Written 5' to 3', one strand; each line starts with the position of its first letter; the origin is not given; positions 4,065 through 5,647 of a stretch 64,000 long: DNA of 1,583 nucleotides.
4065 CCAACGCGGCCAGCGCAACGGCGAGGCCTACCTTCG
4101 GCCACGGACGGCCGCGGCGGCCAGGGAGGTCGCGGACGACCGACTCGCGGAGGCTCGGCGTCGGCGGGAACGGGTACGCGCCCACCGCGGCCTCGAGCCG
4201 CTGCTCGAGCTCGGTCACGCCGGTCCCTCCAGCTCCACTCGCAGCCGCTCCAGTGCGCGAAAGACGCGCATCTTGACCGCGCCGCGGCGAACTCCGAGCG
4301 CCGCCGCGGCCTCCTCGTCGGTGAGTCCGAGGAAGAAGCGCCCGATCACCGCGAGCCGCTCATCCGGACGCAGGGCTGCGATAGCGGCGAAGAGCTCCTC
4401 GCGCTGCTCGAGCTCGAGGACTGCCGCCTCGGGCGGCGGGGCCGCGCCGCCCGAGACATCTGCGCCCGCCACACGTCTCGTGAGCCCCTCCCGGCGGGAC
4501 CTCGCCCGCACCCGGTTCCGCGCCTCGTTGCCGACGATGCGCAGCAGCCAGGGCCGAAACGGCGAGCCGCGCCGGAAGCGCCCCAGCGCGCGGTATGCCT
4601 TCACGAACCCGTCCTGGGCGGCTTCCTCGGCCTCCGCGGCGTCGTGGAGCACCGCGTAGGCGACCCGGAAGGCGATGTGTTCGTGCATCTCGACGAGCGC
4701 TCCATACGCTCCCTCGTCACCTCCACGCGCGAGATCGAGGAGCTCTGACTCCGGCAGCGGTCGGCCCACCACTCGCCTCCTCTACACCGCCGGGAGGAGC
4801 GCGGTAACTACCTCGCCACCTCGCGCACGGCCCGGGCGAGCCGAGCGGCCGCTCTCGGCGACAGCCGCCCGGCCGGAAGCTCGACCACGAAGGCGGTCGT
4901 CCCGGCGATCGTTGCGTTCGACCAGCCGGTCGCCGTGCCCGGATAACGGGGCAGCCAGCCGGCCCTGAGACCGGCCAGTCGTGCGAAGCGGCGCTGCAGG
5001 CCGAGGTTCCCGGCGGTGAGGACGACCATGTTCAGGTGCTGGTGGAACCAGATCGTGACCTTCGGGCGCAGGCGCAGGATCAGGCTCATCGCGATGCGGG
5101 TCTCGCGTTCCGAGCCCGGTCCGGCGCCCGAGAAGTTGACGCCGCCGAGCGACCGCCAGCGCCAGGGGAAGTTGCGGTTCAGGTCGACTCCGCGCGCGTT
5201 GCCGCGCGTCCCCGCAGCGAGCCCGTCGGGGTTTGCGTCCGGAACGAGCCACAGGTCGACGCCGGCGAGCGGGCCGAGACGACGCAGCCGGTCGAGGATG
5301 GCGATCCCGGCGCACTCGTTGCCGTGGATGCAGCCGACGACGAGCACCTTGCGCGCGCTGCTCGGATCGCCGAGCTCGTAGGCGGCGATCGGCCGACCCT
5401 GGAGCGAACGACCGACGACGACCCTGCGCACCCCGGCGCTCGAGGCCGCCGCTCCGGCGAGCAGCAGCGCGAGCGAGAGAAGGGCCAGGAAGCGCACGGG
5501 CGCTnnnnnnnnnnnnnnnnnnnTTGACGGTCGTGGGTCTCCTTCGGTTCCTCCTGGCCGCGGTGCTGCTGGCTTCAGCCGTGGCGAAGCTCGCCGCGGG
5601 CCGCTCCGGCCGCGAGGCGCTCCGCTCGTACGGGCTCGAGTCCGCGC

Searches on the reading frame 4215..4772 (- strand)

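Call 19: search_protein_families(library=pfam, proteins=[window:4215-4772:-], max_evalue=0.01)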
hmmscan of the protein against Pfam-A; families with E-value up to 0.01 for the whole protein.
window:4215-4772:- (185 aa): 4 families
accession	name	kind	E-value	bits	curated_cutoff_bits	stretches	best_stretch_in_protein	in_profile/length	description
PF04542.20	Sigma70_r2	-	8.2e-17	61.2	24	1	26-94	1-71/71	Sigma-70 region 2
PF08281.18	Sigma70_r4_2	-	7.9e-11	41.9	25.7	1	125-177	2-54/54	Sigma-70, region 4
PF04545.22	Sigma70_r4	-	2.9e-09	36.7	24.1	1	130-178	1-49/50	Sigma-70, region 4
PF07638.17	Sigma70_ECF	-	2e-05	25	21.1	1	78-180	85-182/185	ECF sigma factor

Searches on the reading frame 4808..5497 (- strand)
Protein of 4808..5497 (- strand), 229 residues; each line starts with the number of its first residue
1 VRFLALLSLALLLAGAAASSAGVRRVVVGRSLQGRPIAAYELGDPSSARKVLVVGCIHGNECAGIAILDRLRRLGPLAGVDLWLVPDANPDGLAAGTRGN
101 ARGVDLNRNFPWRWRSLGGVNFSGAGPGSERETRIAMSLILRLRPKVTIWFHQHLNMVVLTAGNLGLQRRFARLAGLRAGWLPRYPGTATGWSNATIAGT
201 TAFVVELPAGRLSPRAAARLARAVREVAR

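Call 19: search_protein_families(library=pfam, proteins=[window:4808-5497:-], max_evalue=0.01)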
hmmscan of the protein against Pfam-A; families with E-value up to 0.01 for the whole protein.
window:4808-5497:- (229 aa): 3 families
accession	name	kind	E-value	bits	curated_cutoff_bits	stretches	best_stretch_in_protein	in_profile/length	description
PF00246.29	Peptidase_M14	-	2.8e-17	63.7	21.6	2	80-158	90-188/286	Zinc carboxypeptidase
PF24827.1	AstE_AspA_cat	-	8.7e-11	42.2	25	1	48-227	2-188/192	Succinylglutamate desuccinylase/Aspartoacylase catalytic domain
PF10994.13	DUF2817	-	0.00013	22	23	1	47-171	49-171/341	Protein of unknown function (DUF2817)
